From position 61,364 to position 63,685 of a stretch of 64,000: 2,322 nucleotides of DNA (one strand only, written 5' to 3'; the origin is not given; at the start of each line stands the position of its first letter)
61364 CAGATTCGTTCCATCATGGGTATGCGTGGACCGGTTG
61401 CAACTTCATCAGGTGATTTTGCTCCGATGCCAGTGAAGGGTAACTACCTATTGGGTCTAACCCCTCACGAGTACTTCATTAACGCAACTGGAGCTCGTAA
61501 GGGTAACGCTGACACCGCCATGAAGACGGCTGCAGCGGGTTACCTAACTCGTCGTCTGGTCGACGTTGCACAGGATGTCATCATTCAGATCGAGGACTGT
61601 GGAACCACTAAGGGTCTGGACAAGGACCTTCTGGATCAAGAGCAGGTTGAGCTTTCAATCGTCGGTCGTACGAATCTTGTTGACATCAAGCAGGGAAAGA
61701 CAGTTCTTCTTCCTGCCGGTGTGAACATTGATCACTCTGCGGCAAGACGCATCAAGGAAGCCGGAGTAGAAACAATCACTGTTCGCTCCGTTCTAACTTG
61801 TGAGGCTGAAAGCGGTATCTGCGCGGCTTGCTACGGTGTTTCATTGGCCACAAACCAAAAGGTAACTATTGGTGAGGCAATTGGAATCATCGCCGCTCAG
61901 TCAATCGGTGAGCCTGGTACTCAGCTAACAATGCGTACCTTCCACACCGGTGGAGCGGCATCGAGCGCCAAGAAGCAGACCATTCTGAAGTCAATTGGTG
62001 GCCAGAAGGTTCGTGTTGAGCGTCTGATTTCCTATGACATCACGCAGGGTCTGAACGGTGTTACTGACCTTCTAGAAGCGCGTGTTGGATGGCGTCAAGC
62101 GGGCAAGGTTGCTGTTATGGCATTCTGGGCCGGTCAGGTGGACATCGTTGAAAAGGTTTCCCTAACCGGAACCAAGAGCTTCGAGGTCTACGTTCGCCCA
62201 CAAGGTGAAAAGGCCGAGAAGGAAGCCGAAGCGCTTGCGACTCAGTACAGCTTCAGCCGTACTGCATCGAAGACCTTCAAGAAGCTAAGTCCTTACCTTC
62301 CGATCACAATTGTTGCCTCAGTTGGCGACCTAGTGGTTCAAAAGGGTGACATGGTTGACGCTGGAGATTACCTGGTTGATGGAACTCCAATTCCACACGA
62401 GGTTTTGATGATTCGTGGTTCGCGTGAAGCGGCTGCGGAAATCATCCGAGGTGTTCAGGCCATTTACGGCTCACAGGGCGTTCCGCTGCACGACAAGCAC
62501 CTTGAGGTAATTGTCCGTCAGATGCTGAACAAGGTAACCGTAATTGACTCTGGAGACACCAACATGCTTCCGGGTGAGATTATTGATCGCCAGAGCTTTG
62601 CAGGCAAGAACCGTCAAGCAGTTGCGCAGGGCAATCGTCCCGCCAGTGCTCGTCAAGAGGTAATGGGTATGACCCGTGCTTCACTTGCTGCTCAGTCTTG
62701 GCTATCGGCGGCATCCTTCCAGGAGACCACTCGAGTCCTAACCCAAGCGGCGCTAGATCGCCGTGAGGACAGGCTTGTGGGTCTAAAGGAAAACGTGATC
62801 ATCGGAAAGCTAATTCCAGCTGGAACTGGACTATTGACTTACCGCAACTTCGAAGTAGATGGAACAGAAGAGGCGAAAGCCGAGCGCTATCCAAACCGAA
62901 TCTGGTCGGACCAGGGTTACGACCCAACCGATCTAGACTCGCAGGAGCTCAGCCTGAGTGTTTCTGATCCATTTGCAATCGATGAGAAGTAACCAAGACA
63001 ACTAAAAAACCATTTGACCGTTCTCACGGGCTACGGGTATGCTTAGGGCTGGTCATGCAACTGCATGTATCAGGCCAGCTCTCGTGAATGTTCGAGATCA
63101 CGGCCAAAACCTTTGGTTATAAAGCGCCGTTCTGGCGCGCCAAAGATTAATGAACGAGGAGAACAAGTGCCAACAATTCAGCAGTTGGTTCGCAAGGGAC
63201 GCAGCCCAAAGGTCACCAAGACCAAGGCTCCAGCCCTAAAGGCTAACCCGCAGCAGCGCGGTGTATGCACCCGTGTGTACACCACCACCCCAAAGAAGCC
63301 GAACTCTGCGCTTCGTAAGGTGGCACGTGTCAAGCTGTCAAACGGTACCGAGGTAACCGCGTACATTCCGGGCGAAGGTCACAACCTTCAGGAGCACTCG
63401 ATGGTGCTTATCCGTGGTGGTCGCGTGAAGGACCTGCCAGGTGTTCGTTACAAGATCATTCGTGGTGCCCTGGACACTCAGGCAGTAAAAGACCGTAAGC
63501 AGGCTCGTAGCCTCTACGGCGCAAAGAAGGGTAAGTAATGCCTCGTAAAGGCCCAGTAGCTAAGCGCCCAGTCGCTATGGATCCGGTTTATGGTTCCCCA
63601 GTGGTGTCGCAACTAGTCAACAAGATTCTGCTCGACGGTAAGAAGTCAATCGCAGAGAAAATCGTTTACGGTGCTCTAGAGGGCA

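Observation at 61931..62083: Novel insertion in the RNA polymerase trigger loop, with loss of the invariant LPR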

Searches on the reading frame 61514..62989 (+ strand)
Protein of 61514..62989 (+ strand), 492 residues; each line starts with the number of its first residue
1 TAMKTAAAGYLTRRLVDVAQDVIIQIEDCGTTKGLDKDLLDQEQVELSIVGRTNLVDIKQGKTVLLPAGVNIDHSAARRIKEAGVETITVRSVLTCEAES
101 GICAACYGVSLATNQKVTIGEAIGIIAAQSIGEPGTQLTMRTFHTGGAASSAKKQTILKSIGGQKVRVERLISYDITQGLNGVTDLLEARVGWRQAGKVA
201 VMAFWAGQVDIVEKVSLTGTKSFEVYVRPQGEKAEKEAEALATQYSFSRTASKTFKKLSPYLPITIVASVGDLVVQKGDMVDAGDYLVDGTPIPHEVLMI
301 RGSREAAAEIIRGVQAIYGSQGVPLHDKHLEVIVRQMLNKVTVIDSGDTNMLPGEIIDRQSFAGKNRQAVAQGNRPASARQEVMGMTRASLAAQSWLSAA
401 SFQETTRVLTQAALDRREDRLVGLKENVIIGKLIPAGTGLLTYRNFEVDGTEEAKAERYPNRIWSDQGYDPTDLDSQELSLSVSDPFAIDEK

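Call 19: search_protein_representatives(protein=window:61514-62989:+)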
Query: 492 residues. Proteins with E-value up to 0.001 (for the whole library): 15623; up to 1e-10: 8948; up to 1e-30: 2163. The best 150 are listed.
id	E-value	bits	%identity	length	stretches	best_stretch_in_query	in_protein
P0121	1.2e-177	607.6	69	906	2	83-474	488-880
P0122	1.2e-164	564.7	57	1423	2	1-241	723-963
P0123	1.1e-162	558.3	64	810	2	220-466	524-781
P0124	4.8e-159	546.3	57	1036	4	220-464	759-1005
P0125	4.3e-126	437.7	76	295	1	202-468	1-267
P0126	1.6e-102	360.0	89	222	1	55-247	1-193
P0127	3.0e-99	349.2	85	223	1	275-467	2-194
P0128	6.4e-95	334.9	51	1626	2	272-454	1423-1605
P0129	2.4e-92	326.5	46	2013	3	265-442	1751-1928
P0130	3.9e-91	322.4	54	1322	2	271-447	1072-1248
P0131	5.2e-91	322.1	52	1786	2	273-450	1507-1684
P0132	1.5e-89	317.2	49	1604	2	273-449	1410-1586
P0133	3.2e-89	316.2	52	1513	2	1-152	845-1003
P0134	1.0e-88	314.5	50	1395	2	273-449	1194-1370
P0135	1.3e-88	314.2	52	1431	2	272-457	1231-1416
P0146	1.5e-86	307.4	53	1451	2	270-449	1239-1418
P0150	4.8e-86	305.7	51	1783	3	274-451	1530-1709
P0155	8.5e-86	304.9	55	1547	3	270-454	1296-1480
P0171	3.0e-83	296.5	52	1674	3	265-455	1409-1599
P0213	4.5e-78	279.4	48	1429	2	1-151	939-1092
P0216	7.9e-78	278.6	42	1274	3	266-474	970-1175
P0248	9.2e-76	271.8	42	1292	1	2-436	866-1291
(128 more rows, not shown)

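Call 26: list_cluster_members(proteins=[P0121, P0122, P0123, P0124])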
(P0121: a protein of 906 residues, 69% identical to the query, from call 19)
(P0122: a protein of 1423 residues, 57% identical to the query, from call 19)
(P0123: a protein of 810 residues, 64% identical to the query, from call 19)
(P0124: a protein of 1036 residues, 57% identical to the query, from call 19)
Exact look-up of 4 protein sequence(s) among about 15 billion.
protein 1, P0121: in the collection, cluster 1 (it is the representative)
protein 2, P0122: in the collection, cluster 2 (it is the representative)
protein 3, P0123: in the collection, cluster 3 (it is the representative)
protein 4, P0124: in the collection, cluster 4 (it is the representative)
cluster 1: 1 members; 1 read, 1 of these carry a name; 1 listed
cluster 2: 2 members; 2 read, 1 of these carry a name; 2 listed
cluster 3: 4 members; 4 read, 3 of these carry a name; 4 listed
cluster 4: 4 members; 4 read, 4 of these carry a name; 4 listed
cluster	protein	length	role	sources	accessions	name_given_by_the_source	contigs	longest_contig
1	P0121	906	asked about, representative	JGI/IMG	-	hypothetical protein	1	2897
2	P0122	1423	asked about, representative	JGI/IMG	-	DNA-directed RNA polymerase beta' subunit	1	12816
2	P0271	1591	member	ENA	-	-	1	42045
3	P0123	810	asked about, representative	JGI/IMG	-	DNA-directed RNA polymerase subunit beta'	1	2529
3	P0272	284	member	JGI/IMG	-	DNA-directed RNA polymerase subunit beta'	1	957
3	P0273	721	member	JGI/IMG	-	hypothetical protein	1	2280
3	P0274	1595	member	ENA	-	-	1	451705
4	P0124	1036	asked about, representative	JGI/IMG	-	hypothetical protein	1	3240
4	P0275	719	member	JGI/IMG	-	hypothetical protein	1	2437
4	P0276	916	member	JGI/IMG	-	hypothetical protein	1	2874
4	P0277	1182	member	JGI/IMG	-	hypothetical protein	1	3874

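Call 68: list_cluster_members(proteins=[P0150, P0155, P0171, P0216, P0146, P0248, P0213])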
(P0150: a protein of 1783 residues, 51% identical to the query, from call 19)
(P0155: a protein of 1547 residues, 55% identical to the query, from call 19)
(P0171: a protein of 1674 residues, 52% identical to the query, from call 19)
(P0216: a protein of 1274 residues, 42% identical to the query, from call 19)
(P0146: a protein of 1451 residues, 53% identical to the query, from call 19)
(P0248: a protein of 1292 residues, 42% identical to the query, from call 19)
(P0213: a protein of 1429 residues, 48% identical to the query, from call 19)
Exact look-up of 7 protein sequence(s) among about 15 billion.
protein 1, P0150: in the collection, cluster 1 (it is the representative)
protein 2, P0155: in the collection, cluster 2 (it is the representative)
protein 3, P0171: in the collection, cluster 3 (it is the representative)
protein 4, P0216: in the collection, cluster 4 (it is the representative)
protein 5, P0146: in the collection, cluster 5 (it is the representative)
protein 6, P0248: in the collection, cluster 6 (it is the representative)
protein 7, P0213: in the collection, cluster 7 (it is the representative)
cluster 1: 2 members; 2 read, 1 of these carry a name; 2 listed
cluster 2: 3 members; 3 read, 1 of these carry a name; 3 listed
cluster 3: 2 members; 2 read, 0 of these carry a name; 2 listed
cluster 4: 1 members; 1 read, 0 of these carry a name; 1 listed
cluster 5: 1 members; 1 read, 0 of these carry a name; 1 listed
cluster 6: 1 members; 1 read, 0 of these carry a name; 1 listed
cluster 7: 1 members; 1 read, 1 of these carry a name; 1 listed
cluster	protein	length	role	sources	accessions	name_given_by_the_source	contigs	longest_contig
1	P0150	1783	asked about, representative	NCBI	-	-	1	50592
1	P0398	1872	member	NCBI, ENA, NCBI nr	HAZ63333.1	MAG TPA: hypothetical protein DCZ72_06960 [Armatimonadetes bacterium] | hypothetical protein [Armatimonadota bacterium]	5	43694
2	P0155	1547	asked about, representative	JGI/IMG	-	-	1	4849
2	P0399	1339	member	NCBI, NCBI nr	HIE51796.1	MAG TPA: hypothetical protein EYP85_08555, partial [Armatimonadetes bacterium] | hypothetical protein [Armatimonadota bacterium]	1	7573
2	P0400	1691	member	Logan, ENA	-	-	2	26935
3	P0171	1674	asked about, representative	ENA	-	-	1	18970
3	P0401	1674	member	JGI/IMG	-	-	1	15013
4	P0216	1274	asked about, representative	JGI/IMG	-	-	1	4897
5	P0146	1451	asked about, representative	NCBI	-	-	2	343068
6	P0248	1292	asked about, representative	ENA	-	-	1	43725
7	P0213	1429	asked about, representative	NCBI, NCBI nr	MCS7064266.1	MAG: DNA-directed RNA polymerase subunit beta' [Methylacidiphilales bacterium] | DNA-directed RNA polymerase subunit beta' [Candidatus Methylacidiphilales bacterium]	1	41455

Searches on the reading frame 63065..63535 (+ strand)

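Call 8: search_protein_families(library=ncbifam, proteins=[window:63065-63535:+])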
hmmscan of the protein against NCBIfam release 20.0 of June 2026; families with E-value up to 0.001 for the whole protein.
window:63065-63535:+ (157 aa): 3 families
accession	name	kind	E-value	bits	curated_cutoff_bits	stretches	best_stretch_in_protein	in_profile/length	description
TIGR00981.1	rpsL_bact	equivalog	4e-65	217.3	112.95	1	36-157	2-123/124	30S ribosomal protein S12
TIGR00982.1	uS12_E_A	equivalog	2.4e-13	50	140.2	1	52-133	30-120/139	30S ribosomal protein S12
NF003254.0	PRK04211.1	equivalog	2.6e-13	49.7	196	1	51-133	36-127/146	30S ribosomal protein S12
